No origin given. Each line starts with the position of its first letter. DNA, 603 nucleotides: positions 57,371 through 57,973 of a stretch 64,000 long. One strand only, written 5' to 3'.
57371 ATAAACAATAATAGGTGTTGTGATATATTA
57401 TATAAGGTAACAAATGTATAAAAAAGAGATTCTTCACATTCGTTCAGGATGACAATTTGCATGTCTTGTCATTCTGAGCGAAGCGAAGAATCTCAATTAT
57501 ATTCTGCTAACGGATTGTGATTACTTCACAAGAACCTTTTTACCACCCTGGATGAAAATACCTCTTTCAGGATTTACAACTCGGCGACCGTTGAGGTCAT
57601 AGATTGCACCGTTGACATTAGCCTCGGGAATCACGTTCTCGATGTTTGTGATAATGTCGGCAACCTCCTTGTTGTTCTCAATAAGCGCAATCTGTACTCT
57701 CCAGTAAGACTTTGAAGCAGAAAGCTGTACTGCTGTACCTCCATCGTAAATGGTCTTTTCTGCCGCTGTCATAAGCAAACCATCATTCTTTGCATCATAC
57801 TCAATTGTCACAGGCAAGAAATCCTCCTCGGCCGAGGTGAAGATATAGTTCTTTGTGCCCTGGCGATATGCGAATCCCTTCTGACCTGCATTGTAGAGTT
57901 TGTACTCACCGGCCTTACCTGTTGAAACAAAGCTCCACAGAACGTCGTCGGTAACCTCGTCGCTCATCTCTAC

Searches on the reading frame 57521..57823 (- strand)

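Call 80: search_protein_families(library=pfam, proteins=[window:57521-57823:-], max_evalue=1)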
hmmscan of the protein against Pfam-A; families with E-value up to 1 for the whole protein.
window:57521-57823:- (100 aa): 1 family
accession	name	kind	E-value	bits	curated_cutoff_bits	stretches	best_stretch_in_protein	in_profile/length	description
PF16677.11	GP3_package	-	0.032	14.8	29.4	1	29-78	38-85/105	DNA-packaging protein gp3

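Call 87: search_protein_families(library=ncbifam, proteins=[window:57521-57763:-], max_evalue=10)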
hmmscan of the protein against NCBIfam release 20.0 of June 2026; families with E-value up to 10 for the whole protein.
window:57521-57763:- (80 aa): 0 families
